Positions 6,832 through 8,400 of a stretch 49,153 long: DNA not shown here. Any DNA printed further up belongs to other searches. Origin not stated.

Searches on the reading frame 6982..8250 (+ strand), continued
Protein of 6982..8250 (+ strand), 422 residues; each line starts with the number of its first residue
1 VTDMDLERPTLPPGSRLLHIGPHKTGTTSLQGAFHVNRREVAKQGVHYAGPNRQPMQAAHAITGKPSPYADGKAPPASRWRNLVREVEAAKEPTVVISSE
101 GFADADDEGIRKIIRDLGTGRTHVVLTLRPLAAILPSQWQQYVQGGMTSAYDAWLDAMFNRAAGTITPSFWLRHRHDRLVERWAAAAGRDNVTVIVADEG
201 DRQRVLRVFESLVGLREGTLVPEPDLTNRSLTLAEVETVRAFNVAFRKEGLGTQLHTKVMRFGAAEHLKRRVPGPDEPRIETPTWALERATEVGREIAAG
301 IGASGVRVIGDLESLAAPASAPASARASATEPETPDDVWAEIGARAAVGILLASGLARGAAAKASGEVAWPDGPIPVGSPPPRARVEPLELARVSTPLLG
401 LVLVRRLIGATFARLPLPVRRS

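Call 38: search_protein_families(library=pfam, proteins=[L047:8095-9603:+, L047:11339-12907:+, L047:12950-15100:+, L047:15145-16041:+, L047:2758-6750:+, L054:16775-18124:+, L054:18941-20227:+, L054:7857-9455:+, L054:4672-6102:+, L039:3437-7063:+], max_evalue=0.0001)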
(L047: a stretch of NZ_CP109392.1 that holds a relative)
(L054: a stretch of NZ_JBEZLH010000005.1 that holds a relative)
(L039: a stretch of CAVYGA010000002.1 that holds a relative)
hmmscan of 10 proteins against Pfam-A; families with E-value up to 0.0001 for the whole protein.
L047:8095-9603:+ (502 aa): 5 families
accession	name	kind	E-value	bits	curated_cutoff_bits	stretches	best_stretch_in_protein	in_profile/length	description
PF01018.28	GTP1_OBG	-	4.4e-52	176.3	27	1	29-182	1-155/155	GTP1/OBG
PF01926.29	MMR_HSR1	-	2.7e-24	85.9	21.9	1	185-308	1-113/113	50S ribosome-binding GTPase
PF09269.16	DUF1967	-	4.7e-24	84.7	27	1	381-452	1-70/70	Domain of unknown function (DUF1967)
PF02421.24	FeoB_N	-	1.4e-10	41.4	27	1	185-347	2-153/156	Ferrous iron transport protein B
PF03193.22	RsgA_GTPase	-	7e-05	23.2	30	0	302-352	56-106/174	RsgA GTPase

L047:11339-12907:+ (522 aa): 8 families
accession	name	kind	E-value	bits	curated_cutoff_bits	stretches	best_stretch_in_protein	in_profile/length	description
PF01128.25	IspD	-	2.1e-45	155.6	27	1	36-266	2-217/221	2-C-methyl-D-erythritol 4-phosphate cytidylyltransferase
PF00106.31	adh_short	-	5e-30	104.9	26.6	1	294-461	4-191/195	short chain dehydrogenase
PF13561.12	adh_short_C2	-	1.1e-27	97.6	27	1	306-464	36-188/236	Enoyl-(Acyl carrier protein) reductase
PF12804.13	NTP_transf_3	-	7.6e-11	42.9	27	1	37-174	1-124/160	MobA-like NTP transferase domain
PF01370.27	Epimerase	-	1.8e-05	24.7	20.9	1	294-449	2-172/240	NAD dependent epimerase/dehydratase family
PF08659.16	KR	-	2.1e-05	25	22.6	1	327-448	60-174/180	KR domain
PF23441.1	SDR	-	3e-05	24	27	0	343-462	84-204/258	SDR-like rossmann domain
PF04321.23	RmlD_sub_bind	-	5.2e-05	22.9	27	0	292-409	2-103/287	RmlD substrate binding domain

L047:12950-15100:+ (716 aa): 1 family
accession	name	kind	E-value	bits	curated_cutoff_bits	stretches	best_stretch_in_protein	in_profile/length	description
PF04464.20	Glyphos_transf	-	1.6e-07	31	22.1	0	584-614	259-289/367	CDP-Glycerol:Poly(glycerophosphate) glycerophosphotransferase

L047:15145-16041:+ (298 aa): 1 family
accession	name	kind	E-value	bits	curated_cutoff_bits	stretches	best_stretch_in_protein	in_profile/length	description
PF13578.12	Methyltransf_24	-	4.3e-05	24.8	26.3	0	55-168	1-104/105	Methyltransferase domain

L047:2758-6750:+ (1330 aa): 1 family
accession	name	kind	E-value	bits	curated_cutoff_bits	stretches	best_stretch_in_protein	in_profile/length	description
PF10150.14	RNase_E_G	-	5.3e-103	344.6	25.5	1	731-1000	1-270/270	Ribonuclease E/G family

L054:16775-18124:+ (449 aa): 2 families
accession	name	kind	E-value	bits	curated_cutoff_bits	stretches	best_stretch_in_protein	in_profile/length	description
PF00696.33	AA_kinase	-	1.9e-44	152.6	24.9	1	87-316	2-233/234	Amino acid kinase family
PF01472.26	PUA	-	2.6e-19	69.4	24.8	1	356-429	1-73/74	PUA domain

L054:18941-20227:+ (428 aa): 1 family
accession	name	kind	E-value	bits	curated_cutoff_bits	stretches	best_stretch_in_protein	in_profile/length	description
PF00171.27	Aldedh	-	1.3e-24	87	23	1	12-296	30-301/461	Aldehyde dehydrogenase family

L054:7857-9455:+ (532 aa): 2 families
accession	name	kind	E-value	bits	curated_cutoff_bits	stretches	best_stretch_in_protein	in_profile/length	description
PF09423.15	PhoD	-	9.6e-102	341.1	27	1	173-500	2-342/343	PhoD-like phosphatase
PF16655.11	PhoD_N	-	4.5e-34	117.3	30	1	64-159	1-90/90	PhoD-like phosphatase, N-terminal domain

L054:4672-6102:+ (476 aa): 2 families
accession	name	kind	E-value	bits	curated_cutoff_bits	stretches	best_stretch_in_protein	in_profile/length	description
PF01839.29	FG-GAP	-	2.8e-38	129.6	22.1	3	36-72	4-37/37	FG-GAP repeat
PF13517.12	FG-GAP_3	-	1.5e-20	74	26.9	1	42-123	1-61/61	FG-GAP-like repeat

L039:3437-7063:+ (1208 aa): 2 families
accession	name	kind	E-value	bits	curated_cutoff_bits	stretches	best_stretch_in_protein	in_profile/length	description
PF04464.20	Glyphos_transf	-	5.6e-86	289.2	22.1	1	841-1204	8-366/367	CDP-Glycerol:Poly(glycerophosphate) glycerophosphotransferase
PF00535.33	Glycos_transf_2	-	6.7e-08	33.1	23.3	1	70-217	13-162/168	Glycosyl transferase family 2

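Call 54: search_protein_representatives(alignment_id=A1)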
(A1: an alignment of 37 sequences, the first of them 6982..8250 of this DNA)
Query: 37 sequences, 422 profile positions. Proteins with E-value up to 0.001 (for the whole library): 12615; up to 1e-10: 4013; up to 1e-30: 1452. The best 150 are listed.
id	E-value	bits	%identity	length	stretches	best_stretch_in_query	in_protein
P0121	0.0e+00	1122.3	-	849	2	4-412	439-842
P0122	1.5e-268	906.8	-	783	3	5-358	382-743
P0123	2.3e-247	837.0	-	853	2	7-417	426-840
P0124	1.7e-232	788.0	-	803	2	7-351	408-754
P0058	1.1e-216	735.9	-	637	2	11-420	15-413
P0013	8.1e-192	654.0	-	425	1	5-417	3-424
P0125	2.2e-185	632.8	-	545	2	7-417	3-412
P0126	3.2e-185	632.3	-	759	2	11-368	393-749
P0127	1.4e-183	626.9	-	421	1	5-418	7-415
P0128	1.2e-169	580.9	-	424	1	6-417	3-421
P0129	1.3e-169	580.9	-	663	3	131-415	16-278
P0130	1.7e-166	570.6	-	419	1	1-417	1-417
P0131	9.9e-166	568.1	-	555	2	5-418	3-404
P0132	7.1e-163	558.7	-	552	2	11-397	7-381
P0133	4.2e-158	543.0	-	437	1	5-413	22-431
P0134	5.9e-157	539.2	-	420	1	7-419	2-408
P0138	2.4e-154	530.6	-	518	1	5-418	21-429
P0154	1.7e-137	475.0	-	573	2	10-360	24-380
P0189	9.4e-122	423.2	-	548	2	5-353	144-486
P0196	1.2e-120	419.6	-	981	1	10-353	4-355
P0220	1.4e-113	396.3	-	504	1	7-365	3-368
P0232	7.0e-110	384.1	-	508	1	3-414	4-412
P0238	1.5e-108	379.7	-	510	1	7-365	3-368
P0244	2.5e-107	375.7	-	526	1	8-348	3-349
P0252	4.6e-105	368.2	-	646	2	7-357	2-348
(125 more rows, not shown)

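Call 59: search_solved_structures(query=A3, max_evalue=10, show_alignments=3)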
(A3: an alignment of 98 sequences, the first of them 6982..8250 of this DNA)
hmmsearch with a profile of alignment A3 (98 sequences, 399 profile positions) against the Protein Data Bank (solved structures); distinct sequences matched with E-value up to 10: 12.
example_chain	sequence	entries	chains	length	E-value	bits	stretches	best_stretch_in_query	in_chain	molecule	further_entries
5mfi_A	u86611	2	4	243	0.1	14.8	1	251-327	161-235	YIII(Dq.V2)4CqI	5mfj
4d49_A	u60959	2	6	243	0.1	14.8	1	251-325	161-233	ARMADILLO REPEAT PROTEIN ARM00027 | YIII(Dq.V1)4CPAF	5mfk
8qzn_A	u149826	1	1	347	0.15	14.3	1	241-304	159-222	DARPin-Armadillo fusion protein with Tyrosin pocket and linked target peptide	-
1g1x_B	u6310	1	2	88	0.4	12.9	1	23-85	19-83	30S RIBOSOMAL PROTEIN S15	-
1fka_O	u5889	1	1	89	0.41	12.9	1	23-85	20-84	30S RIBOSOMAL PROTEIN S15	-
1ab3_A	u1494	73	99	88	0.46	12.7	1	23-85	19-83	RIBOSOMAL RNA BINDING PROTEIN S15 | 30S RIBOSOMAL PROTEIN S15 | RIBOSOMAL PROTEIN S15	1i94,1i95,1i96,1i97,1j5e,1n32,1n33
5wnq_O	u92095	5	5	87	0.46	12.7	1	23-85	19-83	30S ribosomal protein S15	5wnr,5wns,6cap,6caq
10px_1o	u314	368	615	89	0.47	12.7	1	23-85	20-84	30S ribosomal protein S15 | PROTEIN (S15 RIBOSOMAL PROTEIN) | Ribosomal protein S15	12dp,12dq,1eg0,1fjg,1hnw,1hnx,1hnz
1kuq_A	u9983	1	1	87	0.48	12.6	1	23-85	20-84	30S RIBOSOMAL PROTEIN S15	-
3rf9_A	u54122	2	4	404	0.9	11.8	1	152-267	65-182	Ribosomal RNA large subunit methyltransferase N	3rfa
4pl1_B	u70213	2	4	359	0.9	11.8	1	152-267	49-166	Dual-specificity RNA methyltransferase RlmN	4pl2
5hr6_A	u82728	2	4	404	1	11.5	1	152-267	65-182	RlmN methylase | Dual-specificity RNA methyltransferase RlmN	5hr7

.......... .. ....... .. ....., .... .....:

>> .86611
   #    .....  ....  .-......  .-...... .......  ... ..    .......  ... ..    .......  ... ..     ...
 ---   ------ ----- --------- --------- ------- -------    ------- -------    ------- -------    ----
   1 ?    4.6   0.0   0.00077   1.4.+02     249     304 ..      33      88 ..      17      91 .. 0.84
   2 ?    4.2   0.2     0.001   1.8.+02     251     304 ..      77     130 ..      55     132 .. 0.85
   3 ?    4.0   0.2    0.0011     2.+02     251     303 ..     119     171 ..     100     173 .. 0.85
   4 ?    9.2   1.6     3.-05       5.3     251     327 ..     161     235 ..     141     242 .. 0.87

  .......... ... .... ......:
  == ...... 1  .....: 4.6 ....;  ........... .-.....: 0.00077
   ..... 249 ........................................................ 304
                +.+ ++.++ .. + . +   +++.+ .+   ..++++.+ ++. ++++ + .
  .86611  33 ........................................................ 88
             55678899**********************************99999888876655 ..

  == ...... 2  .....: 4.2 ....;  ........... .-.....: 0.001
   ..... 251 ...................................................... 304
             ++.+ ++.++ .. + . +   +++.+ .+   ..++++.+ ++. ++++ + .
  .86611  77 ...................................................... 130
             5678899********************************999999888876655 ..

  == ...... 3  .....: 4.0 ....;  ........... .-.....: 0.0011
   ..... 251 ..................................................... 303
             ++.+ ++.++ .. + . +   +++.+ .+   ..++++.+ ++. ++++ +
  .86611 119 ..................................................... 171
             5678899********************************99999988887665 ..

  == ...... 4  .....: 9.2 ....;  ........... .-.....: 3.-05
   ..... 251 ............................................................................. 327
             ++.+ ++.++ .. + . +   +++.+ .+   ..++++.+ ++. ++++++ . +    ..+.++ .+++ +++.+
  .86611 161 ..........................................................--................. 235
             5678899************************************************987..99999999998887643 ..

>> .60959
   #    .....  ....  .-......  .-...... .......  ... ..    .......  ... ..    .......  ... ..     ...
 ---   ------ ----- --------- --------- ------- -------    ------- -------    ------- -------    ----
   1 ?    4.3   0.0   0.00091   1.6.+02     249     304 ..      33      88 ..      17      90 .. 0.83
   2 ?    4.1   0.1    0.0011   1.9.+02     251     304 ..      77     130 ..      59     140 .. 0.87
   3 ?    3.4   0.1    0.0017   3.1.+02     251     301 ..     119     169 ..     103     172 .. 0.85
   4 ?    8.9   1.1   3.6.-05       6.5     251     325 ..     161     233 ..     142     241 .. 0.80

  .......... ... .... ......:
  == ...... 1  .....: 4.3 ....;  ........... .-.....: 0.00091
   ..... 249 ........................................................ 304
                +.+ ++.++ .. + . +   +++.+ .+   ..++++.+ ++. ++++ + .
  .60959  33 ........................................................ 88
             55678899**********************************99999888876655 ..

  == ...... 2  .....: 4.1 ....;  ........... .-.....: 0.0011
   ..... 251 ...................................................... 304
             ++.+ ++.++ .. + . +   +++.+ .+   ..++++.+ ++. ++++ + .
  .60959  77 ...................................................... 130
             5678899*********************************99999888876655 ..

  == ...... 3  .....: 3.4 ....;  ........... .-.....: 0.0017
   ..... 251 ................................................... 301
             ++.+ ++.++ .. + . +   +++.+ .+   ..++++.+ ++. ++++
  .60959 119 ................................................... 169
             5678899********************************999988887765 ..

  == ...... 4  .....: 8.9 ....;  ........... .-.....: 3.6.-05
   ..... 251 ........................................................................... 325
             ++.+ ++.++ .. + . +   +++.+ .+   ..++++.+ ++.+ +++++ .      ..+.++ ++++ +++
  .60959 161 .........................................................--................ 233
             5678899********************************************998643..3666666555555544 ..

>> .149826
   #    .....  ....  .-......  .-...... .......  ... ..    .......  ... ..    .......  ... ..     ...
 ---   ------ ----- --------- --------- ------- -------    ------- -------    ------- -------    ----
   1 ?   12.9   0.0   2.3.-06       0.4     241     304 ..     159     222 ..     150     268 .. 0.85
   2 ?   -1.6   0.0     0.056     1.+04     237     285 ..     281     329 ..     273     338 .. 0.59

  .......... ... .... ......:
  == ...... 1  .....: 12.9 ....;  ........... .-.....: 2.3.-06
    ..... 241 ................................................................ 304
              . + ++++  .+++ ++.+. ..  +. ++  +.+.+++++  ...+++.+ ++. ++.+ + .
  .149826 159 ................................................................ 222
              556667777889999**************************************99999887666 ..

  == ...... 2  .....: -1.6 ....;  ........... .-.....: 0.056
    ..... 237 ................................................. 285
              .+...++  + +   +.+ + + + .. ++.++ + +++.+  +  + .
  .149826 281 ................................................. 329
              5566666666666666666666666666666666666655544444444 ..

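Call 63: find_encoding_contigs(protein=P0134, flank=10000, max_places=3)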
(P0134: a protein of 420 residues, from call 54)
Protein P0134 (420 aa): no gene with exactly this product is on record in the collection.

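Call 64: search_protein_families(library=pfam, proteins=[L007:7998-9794:-, L001:11219-12592:-, L039:9015-9968:+, L066:4863-5891:-, L067:9390-9986:+, L073:11922-13106:-, L061:11153-12829:+, L064:11203-12882:+, L069:11025-13172:+, L068:4724-5533:+], max_evalue=0.001)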
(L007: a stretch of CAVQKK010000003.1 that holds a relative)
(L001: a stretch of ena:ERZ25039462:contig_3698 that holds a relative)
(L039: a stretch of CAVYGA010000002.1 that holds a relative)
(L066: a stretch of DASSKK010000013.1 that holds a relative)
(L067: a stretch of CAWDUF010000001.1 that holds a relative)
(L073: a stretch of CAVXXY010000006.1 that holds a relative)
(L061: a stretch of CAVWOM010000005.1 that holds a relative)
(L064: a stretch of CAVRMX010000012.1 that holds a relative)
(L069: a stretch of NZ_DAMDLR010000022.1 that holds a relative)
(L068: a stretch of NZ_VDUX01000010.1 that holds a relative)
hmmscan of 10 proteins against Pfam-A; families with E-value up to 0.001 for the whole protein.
L007:7998-9794:- (598 aa): 4 families
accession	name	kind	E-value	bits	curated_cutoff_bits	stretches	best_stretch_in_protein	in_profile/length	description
PF00535.33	Glycos_transf_2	-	5.5e-32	111.4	23.3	1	68-192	1-123/168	Glycosyl transferase family 2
PF22181.1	TarS_linker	-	6.7e-29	100.6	27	1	290-387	3-100/100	Glycosyl transferase TarS linker domain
PF13641.12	Glyco_tranf_2_3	-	2.1e-11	44.7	27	1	67-187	3-126/230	Glycosyltransferase like family 2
PF10111.15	Glyco_tranf_2_2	-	7.2e-08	32.7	27.3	1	69-171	2-105/276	Glycosyltransferase like family 2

L001:11219-12592:- (457 aa): 3 families
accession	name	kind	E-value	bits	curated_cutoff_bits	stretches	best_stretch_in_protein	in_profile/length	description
PF01583.26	APS_kinase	-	7.3e-56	188.9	21.1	1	276-428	1-152/152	Adenylylsulphate kinase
PF13671.12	AAA_33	-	1.5e-10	42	27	1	279-396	1-117/143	AAA domain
PF25199.1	nSTAND_NTPase5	-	0.00017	21.9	34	0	272-318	36-82/145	Novel STAND NTPase 5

L039:9015-9968:+ (317 aa): 0 families

L066:4863-5891:- (342 aa): 3 families
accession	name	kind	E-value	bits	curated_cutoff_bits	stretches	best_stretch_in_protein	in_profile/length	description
PF01408.29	GFO_IDH_MocA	-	5.6e-20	72.7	24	1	13-126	2-120/120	Oxidoreductase family, NAD-binding Rossmann fold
PF22725.1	GFO_IDH_MocA_C3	-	3.8e-17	62.9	27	1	135-244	2-123/124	GFO/IDH/MocA C-terminal domain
PF02894.22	GFO_IDH_MocA_C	-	3.1e-11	43.9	22.9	1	140-342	3-218/218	Oxidoreductase family, C-terminal alpha/beta domain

L067:9390-9986:+ (198 aa): 0 families

L073:11922-13106:- (394 aa): 1 family
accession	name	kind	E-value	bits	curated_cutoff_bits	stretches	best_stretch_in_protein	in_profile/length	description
PF00346.24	Complex1_49kDa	-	6.8e-71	238.9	24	2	145-319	2-171/271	Respiratory-chain NADH dehydrogenase, 49 Kd subunit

L061:11153-12829:+ (558 aa): 4 families
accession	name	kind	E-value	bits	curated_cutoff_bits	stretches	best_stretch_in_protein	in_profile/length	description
PF02880.22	PGM_PMM_III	-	6.2e-29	100.9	20.7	1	332-452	1-115/115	Phosphoglucomutase/phosphomannomutase, alpha/beta/alpha domain III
PF02878.22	PGM_PMM_I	-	2.8e-27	95.5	22.5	1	51-190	2-133/138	Phosphoglucomutase/phosphomannomutase, alpha/beta/alpha domain I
PF02879.22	PGM_PMM_II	-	3.9e-11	43.8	29.3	1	221-326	2-101/103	Phosphoglucomutase/phosphomannomutase, alpha/beta/alpha domain II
PF00408.26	PGM_PMM_IV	-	9.1e-08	32.5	23.1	1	501-549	20-67/68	Phosphoglucomutase/phosphomannomutase, C-terminal domain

L064:11203-12882:+ (559 aa): 4 families
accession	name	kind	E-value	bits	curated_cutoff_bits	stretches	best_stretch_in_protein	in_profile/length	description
PF02880.22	PGM_PMM_III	-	1.7e-29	102.7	20.7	1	333-453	1-115/115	Phosphoglucomutase/phosphomannomutase, alpha/beta/alpha domain III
PF02878.22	PGM_PMM_I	-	4.8e-29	101.3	22.5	1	51-191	2-133/138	Phosphoglucomutase/phosphomannomutase, alpha/beta/alpha domain I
PF02879.22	PGM_PMM_II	-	1.3e-10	42.2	29.3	1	222-329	2-103/103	Phosphoglucomutase/phosphomannomutase, alpha/beta/alpha domain II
PF00408.26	PGM_PMM_IV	-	8.3e-08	32.6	23.1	1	498-550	21-67/68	Phosphoglucomutase/phosphomannomutase, C-terminal domain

L069:11025-13172:+ (715 aa): 2 families
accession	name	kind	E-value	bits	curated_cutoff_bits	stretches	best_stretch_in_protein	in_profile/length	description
PF00425.24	Chorismate_bind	-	5.3e-38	131.5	27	1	206-468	2-257/257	chorismate binding enzyme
PF00117.34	GATase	-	1.6e-21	77.3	22.8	1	532-709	1-186/190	Glutamine amidotransferase class-I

L068:4724-5533:+ (269 aa): 1 family
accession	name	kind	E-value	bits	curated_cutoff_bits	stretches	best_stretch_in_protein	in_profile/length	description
PF02146.23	SIR2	-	8e-41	140.4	24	1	16-213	1-179/180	Sir2 family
